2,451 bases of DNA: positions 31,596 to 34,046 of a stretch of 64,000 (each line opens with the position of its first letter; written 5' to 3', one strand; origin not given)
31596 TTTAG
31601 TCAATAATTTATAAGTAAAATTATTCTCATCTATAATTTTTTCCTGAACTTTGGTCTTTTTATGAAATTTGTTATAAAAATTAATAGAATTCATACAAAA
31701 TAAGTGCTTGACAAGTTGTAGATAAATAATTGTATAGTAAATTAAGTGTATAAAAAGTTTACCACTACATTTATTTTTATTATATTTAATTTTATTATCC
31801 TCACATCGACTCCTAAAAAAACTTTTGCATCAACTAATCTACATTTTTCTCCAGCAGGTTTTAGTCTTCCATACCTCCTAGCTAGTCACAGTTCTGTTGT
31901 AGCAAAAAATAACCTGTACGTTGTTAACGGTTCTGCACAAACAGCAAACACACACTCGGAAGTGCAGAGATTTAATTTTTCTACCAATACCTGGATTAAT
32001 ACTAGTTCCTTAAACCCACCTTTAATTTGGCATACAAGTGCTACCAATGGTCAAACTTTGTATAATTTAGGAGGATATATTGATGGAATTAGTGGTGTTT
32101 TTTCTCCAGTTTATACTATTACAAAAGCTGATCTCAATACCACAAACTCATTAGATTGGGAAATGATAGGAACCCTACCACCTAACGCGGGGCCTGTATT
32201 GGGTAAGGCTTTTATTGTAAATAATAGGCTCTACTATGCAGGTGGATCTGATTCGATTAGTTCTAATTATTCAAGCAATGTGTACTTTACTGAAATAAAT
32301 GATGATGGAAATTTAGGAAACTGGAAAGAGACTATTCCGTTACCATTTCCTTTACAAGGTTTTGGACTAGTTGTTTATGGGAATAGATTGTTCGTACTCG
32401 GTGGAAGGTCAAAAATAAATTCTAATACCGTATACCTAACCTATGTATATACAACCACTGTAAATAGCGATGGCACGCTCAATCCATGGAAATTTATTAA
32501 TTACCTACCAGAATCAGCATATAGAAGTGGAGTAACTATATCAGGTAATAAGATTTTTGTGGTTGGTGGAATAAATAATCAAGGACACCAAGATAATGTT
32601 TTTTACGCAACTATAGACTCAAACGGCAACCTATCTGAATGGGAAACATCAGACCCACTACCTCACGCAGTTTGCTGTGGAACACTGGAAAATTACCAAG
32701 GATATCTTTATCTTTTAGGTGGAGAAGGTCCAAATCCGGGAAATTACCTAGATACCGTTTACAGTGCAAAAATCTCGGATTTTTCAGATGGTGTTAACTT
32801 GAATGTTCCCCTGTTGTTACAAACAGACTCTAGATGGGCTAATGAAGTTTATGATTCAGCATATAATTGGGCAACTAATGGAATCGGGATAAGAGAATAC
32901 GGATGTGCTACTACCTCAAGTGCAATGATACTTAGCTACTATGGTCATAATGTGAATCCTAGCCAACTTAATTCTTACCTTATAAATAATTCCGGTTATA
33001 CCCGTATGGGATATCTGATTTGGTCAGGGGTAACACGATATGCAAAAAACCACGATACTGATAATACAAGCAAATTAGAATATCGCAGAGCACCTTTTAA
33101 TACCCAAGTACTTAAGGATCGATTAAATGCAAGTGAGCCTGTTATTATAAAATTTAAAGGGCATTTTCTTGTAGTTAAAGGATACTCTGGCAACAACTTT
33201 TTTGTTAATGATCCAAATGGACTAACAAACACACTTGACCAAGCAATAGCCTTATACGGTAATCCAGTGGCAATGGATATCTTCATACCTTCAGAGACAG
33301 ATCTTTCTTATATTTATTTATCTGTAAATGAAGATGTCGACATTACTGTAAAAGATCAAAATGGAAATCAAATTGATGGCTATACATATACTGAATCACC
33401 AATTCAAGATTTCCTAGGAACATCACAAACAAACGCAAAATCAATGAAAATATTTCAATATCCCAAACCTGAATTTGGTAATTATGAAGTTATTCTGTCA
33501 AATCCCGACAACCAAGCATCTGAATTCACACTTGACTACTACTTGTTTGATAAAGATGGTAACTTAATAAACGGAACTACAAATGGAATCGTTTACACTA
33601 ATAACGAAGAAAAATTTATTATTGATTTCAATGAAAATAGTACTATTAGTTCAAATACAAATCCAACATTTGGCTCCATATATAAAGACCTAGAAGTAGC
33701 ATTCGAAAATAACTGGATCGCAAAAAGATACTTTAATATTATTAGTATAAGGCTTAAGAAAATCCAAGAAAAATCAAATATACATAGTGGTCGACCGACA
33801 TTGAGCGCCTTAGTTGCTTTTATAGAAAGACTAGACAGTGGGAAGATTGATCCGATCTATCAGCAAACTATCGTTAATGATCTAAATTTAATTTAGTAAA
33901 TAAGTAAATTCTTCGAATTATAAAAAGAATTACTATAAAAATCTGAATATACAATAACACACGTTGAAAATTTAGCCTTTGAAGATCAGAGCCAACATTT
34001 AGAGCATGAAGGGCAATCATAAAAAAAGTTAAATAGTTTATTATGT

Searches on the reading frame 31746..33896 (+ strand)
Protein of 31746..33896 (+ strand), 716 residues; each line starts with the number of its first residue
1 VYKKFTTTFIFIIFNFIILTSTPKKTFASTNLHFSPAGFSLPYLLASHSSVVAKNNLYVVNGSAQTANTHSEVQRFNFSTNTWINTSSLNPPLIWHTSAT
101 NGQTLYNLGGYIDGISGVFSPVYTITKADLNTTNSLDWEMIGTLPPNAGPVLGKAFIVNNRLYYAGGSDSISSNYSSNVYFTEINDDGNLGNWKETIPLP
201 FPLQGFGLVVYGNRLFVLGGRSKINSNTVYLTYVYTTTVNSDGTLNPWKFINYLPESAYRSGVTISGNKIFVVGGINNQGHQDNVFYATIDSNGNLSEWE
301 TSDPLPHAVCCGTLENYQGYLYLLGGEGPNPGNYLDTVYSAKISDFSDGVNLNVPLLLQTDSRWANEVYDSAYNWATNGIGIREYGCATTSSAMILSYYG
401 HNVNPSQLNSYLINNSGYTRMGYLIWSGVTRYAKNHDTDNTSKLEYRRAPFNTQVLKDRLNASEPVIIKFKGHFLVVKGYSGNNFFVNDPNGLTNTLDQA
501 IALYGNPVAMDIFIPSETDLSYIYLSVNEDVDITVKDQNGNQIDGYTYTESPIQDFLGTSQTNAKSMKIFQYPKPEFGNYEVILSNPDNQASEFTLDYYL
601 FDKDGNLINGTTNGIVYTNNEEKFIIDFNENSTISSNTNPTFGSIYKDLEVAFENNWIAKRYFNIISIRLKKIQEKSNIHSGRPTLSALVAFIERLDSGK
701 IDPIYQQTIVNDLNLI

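Call 76: search_protein_families(library=pfam, proteins=[window:31746-33896:+], max_evalue=0.0001)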
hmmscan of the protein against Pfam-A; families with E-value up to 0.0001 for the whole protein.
window:31746-33896:+ (716 aa): 11 families
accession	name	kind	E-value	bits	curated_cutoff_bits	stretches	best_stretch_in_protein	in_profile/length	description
PF24681.1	Kelch_KLHDC2_KLHL20_DRC7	-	3.4e-18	66.2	50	2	155-343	4-186/221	KLHDC2/KLHL20/DRC7 Kelch-repeats domain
PF13529.12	Peptidase_C39_2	-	9.3e-13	49.4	24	1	352-491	1-143/143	Peptidase_C39 like family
PF13964.12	Kelch_6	-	1.4e-12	47.5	25.3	0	47-90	4-47/50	Kelch motif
PF01344.31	Kelch_1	-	1.2e-11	44.3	20.1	0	259-286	3-30/46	Kelch motif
PF24981.1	Beta-prop_ATRN-LZTR1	-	5.2e-08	32.9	50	0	215-344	1-131/289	Attractin/LZTR1 beta-propeller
PF07646.21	Kelch_2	-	1.3e-07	31.6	21.3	0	46-88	3-46/48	Kelch motif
PF13415.12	Kelch_3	-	3.4e-07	30.7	22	1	55-98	2-45/48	Galactose oxidase, central domain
PF24996.1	NANM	-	5.9e-07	29.1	45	0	51-116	60-130/350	N-acetylneuraminate epimerase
PF03412.21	Peptidase_C39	-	2.4e-06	27.8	22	1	384-496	10-111/133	Peptidase C39 family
PF13418.12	Kelch_4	-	1.6e-05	25.2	21.6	0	47-83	4-41/49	Galactose oxidase, central domain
PF25210.1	Kelch_FKB95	-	2.3e-05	24.6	70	0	41-110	29-97/268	FKB95, Kelch-repeats domain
